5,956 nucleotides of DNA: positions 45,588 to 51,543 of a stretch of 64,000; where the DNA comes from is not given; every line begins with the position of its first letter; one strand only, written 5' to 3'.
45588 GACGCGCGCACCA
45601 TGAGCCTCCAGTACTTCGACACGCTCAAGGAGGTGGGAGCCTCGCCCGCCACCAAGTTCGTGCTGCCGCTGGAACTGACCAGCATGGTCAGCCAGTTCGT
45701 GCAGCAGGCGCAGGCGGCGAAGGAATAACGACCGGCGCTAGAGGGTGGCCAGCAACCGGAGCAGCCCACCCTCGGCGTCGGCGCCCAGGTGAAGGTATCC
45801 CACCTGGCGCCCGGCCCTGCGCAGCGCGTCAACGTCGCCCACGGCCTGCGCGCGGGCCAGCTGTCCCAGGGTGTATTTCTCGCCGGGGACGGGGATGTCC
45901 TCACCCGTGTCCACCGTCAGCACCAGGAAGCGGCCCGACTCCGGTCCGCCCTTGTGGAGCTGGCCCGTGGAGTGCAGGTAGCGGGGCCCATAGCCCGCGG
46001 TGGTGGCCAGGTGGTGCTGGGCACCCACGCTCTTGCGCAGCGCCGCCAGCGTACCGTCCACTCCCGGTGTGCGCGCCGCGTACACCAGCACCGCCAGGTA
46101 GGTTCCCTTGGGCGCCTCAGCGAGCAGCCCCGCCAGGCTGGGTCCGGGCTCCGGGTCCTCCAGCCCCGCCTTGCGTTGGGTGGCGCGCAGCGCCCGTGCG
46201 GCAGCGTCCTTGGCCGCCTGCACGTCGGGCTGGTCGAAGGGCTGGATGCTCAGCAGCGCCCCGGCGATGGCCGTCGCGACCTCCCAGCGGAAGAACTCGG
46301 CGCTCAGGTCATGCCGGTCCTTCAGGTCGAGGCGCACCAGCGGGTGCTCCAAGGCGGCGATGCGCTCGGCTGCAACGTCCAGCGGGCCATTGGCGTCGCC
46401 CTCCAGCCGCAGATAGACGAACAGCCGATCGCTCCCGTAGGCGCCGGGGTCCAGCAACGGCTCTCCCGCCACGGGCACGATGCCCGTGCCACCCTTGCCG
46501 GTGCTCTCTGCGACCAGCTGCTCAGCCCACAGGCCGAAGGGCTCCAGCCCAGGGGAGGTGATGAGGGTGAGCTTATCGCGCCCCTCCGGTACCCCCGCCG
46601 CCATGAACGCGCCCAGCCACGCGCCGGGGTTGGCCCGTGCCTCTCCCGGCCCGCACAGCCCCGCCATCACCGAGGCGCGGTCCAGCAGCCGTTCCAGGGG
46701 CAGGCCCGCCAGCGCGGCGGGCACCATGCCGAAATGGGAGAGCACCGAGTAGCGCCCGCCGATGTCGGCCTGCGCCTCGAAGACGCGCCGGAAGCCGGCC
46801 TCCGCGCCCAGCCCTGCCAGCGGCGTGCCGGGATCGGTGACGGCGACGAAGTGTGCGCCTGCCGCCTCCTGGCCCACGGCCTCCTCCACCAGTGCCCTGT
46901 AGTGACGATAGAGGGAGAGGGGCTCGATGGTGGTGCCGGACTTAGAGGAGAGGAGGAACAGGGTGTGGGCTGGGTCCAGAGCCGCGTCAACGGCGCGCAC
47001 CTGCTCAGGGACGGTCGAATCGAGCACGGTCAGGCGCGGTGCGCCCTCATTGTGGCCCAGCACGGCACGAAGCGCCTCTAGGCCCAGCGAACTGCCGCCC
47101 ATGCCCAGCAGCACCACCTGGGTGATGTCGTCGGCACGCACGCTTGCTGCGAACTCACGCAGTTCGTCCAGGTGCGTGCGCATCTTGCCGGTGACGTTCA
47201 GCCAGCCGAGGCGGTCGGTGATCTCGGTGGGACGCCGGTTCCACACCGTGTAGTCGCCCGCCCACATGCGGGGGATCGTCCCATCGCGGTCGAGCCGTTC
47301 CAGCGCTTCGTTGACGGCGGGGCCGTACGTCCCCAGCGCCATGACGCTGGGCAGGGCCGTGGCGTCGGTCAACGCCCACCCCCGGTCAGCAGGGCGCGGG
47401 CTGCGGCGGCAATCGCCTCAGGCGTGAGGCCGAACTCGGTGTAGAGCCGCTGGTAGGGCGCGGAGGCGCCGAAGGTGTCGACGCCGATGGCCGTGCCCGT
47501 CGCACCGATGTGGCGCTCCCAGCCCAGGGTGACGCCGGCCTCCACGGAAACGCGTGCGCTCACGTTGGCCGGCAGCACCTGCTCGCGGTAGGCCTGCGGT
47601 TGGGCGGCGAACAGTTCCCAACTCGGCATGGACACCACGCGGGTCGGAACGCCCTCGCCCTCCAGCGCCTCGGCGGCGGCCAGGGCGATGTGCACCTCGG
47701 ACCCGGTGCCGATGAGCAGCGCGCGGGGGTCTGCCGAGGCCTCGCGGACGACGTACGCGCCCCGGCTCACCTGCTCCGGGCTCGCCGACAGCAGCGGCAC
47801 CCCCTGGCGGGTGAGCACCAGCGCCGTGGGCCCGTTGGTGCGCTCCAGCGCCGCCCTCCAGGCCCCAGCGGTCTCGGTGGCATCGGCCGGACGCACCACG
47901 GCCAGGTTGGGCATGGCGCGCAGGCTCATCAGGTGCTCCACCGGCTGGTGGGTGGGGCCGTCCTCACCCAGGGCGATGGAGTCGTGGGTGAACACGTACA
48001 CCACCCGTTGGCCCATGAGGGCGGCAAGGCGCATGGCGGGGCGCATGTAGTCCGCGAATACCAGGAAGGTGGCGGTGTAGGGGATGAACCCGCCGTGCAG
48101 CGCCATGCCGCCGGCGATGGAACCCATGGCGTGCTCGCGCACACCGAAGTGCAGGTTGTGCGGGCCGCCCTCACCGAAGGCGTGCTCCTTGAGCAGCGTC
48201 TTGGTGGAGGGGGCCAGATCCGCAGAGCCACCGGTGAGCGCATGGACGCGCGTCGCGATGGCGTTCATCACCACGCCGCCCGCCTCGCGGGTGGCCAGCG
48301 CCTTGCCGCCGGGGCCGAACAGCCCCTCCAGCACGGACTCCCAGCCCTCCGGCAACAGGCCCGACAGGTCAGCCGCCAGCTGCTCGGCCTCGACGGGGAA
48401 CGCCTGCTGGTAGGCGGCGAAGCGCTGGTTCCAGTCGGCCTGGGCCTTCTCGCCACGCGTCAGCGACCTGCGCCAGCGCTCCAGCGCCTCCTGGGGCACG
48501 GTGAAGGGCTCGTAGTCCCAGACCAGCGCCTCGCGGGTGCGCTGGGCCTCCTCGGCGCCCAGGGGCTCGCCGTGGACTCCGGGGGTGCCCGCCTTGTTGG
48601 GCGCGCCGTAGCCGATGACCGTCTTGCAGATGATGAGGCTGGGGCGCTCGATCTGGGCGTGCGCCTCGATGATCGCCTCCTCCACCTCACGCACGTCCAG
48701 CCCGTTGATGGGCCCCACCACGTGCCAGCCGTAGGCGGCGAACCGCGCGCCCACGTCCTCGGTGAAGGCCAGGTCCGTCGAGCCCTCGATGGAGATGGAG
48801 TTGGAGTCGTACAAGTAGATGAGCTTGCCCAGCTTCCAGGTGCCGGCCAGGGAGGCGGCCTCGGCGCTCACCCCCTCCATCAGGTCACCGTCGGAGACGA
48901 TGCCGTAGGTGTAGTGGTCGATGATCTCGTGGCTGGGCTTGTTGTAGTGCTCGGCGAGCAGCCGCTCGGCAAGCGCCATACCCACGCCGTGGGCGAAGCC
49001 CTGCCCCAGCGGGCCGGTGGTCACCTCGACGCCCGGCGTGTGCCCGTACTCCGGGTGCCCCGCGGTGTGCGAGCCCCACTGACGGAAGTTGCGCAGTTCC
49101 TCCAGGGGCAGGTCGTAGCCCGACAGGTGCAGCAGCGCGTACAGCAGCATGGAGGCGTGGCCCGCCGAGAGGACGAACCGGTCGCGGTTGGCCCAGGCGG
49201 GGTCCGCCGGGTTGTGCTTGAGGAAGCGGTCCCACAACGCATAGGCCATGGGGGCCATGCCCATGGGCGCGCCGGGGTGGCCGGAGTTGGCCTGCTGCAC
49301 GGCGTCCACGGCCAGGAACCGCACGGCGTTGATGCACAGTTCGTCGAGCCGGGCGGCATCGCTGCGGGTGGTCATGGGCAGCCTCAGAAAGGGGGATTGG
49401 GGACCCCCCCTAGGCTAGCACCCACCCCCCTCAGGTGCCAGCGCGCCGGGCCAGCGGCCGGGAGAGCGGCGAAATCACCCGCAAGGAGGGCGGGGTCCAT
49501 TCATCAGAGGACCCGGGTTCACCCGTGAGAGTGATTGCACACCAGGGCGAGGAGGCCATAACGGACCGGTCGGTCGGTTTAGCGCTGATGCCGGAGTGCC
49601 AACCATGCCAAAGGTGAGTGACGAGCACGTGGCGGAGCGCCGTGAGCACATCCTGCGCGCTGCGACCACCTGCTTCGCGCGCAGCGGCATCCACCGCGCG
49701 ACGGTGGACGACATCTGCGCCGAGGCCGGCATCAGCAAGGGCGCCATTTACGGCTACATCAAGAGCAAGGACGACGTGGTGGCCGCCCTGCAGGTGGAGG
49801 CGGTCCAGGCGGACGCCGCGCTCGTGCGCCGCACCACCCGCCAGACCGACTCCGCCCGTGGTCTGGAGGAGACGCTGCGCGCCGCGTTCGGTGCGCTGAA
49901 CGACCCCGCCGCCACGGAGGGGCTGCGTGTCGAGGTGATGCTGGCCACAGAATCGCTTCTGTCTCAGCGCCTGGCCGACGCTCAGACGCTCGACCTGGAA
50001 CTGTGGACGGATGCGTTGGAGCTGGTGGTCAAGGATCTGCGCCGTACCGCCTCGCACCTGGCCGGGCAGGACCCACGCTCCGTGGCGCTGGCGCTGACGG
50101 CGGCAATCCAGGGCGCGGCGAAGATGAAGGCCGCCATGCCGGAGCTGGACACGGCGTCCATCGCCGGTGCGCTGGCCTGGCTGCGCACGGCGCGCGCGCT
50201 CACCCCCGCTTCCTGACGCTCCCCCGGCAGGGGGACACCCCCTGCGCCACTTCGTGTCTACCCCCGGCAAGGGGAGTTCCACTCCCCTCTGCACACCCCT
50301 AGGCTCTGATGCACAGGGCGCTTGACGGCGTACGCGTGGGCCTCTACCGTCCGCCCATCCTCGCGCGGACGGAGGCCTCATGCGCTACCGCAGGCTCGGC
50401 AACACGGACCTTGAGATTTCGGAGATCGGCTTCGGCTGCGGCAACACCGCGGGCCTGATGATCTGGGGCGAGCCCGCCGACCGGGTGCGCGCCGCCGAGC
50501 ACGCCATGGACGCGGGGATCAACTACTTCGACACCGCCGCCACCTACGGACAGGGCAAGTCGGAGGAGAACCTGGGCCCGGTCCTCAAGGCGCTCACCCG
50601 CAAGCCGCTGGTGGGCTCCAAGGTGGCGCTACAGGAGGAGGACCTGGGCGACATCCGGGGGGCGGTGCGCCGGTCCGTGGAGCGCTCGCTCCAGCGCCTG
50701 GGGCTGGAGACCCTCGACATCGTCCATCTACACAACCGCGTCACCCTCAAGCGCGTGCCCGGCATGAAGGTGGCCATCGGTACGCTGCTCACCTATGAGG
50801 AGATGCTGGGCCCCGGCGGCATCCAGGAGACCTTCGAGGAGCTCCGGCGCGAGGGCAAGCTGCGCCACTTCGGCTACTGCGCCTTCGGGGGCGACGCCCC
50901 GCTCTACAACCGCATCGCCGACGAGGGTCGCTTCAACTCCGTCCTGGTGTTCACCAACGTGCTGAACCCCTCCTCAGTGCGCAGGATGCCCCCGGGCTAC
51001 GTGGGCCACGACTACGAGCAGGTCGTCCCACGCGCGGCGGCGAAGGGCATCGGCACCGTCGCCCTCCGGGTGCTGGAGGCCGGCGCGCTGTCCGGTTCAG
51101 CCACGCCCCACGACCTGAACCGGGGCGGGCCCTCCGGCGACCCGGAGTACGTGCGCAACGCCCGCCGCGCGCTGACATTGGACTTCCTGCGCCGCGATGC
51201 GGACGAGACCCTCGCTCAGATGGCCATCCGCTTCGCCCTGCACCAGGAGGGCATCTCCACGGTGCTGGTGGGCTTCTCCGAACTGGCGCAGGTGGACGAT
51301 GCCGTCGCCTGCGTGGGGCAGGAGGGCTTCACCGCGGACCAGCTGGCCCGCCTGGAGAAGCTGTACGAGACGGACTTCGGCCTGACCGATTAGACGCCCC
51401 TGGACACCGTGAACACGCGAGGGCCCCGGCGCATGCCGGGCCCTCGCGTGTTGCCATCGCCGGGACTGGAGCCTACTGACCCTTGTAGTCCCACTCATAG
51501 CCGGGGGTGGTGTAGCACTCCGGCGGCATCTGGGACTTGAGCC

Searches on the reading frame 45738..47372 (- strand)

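Call 22: search_protein_families(library=pfam, proteins=[window:45738-47372:-], max_evalue=0.001)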
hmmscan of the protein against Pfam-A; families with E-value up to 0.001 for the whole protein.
window:45738-47372:- (544 aa): 1 family
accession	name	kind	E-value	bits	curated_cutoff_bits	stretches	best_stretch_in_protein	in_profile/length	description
PF00342.24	PGI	-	1.3e-16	60.8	22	1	60-235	65-248/486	Phosphoglucose isomerase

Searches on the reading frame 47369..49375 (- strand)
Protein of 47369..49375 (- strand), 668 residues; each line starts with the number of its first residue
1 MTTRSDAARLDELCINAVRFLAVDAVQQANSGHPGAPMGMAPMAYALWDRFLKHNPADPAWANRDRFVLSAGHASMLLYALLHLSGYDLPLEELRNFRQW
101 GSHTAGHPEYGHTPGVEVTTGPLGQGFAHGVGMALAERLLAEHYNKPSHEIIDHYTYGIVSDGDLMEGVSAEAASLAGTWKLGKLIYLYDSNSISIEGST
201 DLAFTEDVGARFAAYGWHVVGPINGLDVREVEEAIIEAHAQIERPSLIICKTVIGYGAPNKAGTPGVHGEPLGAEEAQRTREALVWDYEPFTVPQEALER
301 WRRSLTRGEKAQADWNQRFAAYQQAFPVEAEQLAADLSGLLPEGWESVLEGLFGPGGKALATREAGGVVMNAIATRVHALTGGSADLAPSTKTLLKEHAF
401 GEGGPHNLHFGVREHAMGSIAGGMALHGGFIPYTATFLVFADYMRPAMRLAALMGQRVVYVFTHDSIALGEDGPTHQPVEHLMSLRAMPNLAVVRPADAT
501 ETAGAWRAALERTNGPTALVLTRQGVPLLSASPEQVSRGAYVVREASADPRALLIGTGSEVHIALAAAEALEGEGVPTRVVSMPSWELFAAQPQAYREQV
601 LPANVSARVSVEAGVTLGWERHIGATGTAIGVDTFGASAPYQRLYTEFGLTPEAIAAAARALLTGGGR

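Call 22: search_protein_families(library=pfam, proteins=[window:47369-49375:-], max_evalue=0.001)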
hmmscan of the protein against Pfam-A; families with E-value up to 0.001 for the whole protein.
window:47369-49375:- (668 aa): 5 families
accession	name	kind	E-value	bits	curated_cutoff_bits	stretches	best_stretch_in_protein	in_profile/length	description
PF00456.26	Transketolase_N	-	2.1e-150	500.7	22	1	11-342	2-334/334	Transketolase, thiamine diphosphate binding domain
PF02779.29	Transket_pyr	-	1.9e-52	177.9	27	1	359-526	2-172/174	Transketolase, pyrimidine binding domain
PF22613.1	Transketolase_C_1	-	1.1e-42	145.2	27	1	539-651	1-113/113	Transketolase-like TK C-terminal domain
PF02780.25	Transketolase_C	-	1.4e-13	51.3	25.9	1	547-655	7-124/124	Transketolase, C-terminal domain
PF13292.11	DXP_synthase_N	-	0.00032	20.5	21.2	0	8-197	16-176/274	1-deoxy-D-xylulose-5-phosphate synthase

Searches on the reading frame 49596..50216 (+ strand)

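Call 22: search_protein_families(library=pfam, proteins=[window:49596-50216:+], max_evalue=0.001)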
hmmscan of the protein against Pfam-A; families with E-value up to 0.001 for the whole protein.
window:49596-50216:+ (206 aa): 1 family
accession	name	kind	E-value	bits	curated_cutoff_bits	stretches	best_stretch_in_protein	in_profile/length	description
PF00440.29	TetR_N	-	7.6e-14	51.7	24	1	19-65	1-47/47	Bacterial regulatory proteins, tetR family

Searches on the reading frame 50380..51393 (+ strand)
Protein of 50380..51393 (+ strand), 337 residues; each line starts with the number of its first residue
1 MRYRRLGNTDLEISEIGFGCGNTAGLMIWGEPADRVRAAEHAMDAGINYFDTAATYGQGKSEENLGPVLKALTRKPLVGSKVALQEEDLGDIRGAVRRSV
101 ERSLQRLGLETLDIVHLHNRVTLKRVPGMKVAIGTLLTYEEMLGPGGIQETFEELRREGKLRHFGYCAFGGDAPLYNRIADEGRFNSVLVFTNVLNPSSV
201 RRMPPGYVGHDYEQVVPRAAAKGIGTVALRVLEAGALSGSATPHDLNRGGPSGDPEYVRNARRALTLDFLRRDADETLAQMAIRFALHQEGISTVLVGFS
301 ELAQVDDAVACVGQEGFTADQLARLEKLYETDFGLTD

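Call 22: search_protein_families(library=pfam, proteins=[window:50380-51393:+], max_evalue=0.001)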
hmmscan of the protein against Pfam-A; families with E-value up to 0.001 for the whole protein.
window:50380-51393:+ (337 aa): 1 family
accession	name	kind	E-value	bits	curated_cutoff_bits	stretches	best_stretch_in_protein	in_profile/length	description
PF00248.27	Aldo_ket_red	-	1.7e-37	129.5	24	1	16-329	2-290/291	Aldo/keto reductase family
